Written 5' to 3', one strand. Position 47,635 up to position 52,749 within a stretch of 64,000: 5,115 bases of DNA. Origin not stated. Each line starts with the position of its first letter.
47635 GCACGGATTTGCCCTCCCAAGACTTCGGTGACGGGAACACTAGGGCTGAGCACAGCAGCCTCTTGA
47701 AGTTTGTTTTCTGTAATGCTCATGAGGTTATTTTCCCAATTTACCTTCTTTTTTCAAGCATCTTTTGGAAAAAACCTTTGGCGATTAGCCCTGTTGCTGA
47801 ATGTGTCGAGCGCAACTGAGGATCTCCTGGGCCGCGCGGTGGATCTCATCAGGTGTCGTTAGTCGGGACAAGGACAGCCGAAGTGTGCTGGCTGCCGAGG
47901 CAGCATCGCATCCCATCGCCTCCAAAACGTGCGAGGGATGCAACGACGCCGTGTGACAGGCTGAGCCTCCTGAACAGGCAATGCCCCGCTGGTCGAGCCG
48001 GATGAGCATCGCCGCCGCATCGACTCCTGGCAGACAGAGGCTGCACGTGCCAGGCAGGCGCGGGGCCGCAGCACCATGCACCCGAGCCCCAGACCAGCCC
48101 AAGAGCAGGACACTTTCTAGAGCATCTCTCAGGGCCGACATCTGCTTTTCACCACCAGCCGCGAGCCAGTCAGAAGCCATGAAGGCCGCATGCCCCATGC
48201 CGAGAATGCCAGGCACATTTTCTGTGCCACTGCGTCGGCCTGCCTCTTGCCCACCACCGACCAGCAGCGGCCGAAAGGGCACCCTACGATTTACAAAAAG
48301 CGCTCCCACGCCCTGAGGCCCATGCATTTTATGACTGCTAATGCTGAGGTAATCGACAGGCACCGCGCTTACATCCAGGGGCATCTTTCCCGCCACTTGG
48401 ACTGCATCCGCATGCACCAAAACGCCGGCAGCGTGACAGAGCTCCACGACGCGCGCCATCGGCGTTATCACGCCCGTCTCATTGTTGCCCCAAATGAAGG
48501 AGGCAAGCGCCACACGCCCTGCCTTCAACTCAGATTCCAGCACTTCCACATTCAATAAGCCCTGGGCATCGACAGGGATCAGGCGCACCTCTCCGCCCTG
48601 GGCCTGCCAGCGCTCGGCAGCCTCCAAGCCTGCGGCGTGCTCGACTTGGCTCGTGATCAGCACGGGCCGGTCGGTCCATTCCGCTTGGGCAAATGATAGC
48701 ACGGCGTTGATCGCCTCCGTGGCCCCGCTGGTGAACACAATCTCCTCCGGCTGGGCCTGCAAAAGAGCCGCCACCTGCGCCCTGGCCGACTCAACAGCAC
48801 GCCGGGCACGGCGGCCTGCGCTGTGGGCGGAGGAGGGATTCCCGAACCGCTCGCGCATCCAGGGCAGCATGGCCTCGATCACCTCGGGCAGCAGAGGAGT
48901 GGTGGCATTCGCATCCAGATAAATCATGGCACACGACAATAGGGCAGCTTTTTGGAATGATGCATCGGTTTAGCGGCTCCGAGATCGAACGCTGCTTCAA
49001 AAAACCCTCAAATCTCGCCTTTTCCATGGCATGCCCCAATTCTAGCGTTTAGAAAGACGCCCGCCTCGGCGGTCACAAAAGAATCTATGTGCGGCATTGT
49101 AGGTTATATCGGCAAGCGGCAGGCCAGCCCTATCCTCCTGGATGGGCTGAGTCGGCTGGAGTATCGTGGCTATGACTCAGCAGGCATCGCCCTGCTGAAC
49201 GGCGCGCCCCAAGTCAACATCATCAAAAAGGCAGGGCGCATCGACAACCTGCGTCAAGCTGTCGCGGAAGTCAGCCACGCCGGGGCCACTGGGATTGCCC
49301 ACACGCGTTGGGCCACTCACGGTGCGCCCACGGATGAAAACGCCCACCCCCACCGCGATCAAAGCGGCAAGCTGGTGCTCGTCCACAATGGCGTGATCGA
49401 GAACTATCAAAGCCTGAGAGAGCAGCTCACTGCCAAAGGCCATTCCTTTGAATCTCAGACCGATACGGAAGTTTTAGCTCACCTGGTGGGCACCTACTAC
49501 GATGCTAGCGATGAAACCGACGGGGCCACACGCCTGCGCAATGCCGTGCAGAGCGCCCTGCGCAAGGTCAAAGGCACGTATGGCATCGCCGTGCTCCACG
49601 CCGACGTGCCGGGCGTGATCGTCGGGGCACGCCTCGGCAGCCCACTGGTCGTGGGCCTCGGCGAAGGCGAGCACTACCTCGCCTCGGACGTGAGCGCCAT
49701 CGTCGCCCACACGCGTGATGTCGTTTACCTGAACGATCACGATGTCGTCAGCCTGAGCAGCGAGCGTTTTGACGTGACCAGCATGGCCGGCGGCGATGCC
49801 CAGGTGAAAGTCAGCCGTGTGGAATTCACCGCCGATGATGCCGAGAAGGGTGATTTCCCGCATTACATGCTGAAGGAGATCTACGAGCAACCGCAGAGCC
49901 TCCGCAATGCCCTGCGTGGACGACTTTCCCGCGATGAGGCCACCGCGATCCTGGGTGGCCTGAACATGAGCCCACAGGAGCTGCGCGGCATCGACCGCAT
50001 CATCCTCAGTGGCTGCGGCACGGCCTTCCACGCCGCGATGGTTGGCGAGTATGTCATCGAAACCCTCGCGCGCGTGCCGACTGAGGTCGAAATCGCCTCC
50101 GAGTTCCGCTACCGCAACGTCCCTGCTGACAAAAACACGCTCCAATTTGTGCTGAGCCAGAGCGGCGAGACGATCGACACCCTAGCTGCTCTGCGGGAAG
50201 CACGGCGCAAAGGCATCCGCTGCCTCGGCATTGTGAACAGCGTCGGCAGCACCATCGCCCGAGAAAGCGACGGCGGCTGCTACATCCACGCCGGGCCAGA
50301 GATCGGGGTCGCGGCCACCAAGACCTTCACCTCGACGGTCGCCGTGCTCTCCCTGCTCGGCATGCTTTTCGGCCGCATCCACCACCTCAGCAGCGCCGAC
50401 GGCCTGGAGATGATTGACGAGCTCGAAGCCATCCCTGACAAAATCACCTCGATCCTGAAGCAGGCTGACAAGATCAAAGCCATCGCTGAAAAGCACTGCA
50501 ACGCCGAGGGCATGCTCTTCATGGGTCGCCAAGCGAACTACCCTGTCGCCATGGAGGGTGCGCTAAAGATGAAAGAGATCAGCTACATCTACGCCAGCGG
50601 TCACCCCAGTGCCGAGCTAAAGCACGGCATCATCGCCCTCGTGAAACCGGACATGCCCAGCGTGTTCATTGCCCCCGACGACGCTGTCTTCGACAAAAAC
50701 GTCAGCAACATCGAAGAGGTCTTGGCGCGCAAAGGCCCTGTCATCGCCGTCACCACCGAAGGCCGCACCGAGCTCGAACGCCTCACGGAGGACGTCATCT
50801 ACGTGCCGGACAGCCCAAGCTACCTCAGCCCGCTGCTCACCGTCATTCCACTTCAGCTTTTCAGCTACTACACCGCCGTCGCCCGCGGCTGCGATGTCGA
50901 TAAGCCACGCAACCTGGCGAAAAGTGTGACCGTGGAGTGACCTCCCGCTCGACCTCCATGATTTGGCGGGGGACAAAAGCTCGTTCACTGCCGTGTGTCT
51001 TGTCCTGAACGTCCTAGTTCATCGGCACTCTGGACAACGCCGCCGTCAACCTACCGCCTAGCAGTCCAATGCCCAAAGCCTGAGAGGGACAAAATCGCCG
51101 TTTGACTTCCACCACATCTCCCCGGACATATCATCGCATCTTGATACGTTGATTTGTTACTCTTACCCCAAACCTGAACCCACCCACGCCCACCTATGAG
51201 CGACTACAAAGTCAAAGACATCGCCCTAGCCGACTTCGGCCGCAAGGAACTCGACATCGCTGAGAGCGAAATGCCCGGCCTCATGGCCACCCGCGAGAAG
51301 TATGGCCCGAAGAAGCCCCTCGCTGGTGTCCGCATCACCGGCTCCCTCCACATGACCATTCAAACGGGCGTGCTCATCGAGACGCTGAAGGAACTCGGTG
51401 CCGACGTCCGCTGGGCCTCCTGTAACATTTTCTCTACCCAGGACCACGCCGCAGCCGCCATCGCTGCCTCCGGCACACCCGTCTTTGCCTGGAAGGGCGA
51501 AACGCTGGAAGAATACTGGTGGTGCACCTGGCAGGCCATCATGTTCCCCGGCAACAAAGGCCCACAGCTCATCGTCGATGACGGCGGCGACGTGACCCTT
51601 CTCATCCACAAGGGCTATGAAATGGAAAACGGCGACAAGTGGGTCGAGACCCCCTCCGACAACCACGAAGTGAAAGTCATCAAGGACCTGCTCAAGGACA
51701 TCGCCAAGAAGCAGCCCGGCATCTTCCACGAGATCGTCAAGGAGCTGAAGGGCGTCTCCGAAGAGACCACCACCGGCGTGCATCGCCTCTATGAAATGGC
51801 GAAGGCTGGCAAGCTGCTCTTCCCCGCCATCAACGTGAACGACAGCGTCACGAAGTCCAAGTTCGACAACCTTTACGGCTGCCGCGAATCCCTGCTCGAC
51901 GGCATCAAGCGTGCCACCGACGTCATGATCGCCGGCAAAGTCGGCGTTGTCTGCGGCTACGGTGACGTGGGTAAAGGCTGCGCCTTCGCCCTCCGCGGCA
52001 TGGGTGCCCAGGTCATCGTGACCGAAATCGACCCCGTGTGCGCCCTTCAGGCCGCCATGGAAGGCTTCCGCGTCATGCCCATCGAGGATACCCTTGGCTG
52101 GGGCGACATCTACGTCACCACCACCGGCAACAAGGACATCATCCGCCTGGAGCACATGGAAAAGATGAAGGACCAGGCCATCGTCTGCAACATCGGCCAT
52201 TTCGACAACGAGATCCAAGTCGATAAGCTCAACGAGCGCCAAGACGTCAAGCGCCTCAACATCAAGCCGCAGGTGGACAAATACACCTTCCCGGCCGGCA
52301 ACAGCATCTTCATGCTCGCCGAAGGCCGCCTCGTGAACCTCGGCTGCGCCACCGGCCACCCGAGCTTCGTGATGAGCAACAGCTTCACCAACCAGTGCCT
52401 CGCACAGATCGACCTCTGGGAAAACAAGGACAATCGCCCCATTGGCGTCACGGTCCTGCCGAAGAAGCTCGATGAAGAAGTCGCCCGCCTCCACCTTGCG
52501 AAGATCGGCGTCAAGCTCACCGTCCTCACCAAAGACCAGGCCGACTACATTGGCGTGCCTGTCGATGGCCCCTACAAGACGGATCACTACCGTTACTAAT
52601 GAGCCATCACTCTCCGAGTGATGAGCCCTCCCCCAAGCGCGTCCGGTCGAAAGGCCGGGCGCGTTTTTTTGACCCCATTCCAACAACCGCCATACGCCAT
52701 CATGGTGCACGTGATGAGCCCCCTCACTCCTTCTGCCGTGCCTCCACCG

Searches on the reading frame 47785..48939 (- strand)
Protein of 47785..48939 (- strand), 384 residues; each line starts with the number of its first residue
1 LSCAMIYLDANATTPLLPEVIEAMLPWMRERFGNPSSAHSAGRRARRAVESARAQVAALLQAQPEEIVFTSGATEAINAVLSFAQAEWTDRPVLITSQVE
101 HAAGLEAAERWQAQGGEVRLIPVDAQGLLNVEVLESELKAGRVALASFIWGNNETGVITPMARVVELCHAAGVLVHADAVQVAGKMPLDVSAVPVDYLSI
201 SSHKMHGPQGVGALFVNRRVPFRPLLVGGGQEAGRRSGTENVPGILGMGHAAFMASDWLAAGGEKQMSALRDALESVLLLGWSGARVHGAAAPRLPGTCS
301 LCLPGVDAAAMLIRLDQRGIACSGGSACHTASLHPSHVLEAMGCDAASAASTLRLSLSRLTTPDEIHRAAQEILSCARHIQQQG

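Call 62: search_protein_families(library=pfam, proteins=[window:47785-48939:-], max_evalue=0.00001)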
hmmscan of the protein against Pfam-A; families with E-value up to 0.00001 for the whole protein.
window:47785-48939:- (384 aa): 1 family
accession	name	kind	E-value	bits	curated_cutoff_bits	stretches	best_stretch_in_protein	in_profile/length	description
PF00266.25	Aminotran_5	-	3.4e-76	257.1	21.5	1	6-368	1-370/371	Aminotransferase class-V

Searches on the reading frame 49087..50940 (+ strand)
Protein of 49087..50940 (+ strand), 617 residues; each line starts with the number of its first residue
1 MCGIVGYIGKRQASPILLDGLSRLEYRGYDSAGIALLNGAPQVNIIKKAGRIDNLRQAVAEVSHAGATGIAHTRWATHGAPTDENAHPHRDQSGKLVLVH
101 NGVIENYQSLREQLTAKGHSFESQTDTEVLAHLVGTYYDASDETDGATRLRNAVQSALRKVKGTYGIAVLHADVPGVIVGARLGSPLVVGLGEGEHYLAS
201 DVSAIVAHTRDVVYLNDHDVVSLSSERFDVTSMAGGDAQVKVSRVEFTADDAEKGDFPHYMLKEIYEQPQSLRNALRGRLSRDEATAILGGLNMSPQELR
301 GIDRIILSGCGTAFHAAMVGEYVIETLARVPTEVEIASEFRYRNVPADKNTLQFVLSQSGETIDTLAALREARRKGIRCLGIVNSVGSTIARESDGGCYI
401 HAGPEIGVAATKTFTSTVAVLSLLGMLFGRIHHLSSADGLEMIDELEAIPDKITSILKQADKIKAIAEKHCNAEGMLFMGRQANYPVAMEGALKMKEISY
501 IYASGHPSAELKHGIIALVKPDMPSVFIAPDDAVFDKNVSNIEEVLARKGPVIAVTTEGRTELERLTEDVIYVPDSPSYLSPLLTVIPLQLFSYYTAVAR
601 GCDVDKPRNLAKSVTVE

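Call 62: search_protein_families(library=pfam, proteins=[window:49087-50940:+], max_evalue=0.00001)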
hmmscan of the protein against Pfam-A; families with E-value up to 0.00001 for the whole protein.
window:49087-50940:+ (617 aa): 3 families
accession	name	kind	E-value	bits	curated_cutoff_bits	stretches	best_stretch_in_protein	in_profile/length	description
PF01380.27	SIS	-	1.3e-52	177.4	25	2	299-424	2-128/131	SIS domain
PF13522.11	GATase_6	-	2.6e-21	76.4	27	1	63-200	7-129/130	Glutamine amidotransferase domain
PF13537.11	GATase_7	-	1e-13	51.8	25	1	82-206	9-122/123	Glutamine amidotransferase domain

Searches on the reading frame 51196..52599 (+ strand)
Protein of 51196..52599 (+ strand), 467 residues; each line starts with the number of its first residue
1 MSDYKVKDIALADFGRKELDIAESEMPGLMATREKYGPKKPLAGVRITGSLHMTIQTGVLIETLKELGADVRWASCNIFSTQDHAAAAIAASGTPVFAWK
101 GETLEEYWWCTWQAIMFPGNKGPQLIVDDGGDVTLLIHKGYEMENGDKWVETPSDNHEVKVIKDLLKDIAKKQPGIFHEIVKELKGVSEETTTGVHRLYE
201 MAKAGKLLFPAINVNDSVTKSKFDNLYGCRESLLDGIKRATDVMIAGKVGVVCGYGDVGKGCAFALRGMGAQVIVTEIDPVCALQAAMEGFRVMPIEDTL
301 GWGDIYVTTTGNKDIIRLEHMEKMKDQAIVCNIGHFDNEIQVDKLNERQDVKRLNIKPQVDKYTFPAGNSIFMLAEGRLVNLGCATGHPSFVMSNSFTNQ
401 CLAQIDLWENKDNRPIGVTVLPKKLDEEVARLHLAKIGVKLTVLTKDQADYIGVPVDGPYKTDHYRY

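Call 62: search_protein_families(library=pfam, proteins=[window:51196-52599:+], max_evalue=0.00001)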
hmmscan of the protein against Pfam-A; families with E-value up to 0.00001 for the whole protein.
window:51196-52599:+ (467 aa): 3 families
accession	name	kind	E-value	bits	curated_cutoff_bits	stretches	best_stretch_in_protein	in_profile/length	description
PF05221.23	AdoHcyase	-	1.1e-151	504.5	25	1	3-466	1-299/299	S-adenosyl-L-homocysteine hydrolase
PF00670.27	AdoHcyase_NAD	-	3.6e-81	271.5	27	1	225-387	1-162/162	S-adenosyl-L-homocysteine hydrolase, NAD binding domain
PF02826.25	2-Hacid_dh_C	-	2.2e-07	30.9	25.1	1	244-334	33-127/178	D-isomer specific 2-hydroxyacid dehydrogenase, NAD binding domain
